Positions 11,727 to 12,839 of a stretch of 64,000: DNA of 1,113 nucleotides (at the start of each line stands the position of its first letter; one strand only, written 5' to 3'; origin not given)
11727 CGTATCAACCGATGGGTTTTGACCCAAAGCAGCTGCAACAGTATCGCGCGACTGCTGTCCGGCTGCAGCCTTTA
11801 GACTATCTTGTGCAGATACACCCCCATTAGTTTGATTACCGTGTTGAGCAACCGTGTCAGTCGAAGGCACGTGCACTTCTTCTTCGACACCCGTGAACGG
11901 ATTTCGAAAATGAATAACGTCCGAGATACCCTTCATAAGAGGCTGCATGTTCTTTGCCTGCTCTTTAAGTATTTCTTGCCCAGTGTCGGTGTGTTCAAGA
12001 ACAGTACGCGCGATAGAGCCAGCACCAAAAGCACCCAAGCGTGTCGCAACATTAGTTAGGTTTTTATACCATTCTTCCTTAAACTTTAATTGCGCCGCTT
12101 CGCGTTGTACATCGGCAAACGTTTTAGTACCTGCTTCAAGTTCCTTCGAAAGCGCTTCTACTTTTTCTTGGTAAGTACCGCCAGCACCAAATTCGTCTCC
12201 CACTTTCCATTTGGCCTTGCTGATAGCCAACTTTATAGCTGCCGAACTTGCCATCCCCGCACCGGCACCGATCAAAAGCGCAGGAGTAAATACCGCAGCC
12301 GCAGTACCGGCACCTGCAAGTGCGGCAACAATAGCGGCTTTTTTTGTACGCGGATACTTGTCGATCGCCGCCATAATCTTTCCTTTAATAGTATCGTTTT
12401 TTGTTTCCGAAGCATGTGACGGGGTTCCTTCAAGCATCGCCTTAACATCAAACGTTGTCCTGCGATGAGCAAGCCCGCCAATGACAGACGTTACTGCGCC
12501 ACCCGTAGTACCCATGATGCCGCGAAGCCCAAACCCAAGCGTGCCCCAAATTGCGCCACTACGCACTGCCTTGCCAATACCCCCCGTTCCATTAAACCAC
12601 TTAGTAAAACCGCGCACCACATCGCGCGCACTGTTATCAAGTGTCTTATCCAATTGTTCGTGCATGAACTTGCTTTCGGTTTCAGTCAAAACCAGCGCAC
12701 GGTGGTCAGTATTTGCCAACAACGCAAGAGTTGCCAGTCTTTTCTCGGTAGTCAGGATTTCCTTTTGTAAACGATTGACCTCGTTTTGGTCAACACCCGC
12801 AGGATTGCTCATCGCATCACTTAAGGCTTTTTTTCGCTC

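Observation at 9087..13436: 1449-aa protein with glycine-zipper helices and a four-fold EG(I/L)IKQE(V/I/A)PQG repeat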

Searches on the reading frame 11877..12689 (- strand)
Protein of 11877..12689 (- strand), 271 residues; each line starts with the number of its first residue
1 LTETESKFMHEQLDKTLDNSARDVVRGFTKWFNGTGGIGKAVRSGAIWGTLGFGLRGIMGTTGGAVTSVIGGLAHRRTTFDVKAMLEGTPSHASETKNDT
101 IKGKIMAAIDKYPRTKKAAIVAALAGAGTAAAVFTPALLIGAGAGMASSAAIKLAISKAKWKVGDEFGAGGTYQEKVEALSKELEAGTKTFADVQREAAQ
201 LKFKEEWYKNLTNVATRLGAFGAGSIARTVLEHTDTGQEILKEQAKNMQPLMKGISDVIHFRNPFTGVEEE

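Call 49: search_protein_families(library=pfam, proteins=[window:11877-12689:-], max_evalue=10)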
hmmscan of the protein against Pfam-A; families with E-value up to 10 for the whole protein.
window:11877-12689:- (271 aa): 1 family
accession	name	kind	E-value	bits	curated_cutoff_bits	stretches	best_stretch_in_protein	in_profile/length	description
PF03938.19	OmpH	-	0.035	14.8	32.4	1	171-259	29-104/141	Outer membrane protein (OmpH-like)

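Call 98: predict_structure(alignment_id=A4)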
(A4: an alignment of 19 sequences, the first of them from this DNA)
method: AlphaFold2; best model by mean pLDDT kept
length: 241 residues; sequences in the alignment: 19
mean_pLDDT: 59.1   pTM: 0.34
mean pLDDT of the five models: 59.1, 57.7, 57.5, 53.8, 53.1
residues with pLDDT >= 90: 26; 70-90: 46; 50-70: 86; < 50: 83
segments of 3 or more residues with pLDDT < 50: 2-4, 38-89, 116-139
pLDDT, mean of each block of 10 residues (from residue 1): 53 69 66 54 36 33 37 37 43 71 67 47 35 39 56 57 88 96 93 85 76 68 57 54 39
secondary structure, 60 per line:
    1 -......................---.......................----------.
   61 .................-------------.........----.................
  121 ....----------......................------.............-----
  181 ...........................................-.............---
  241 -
elements in order: H2-23 H27-49 H60-77 H91-99 H104-124 H135-156 H163-175 H181-223 H225-237
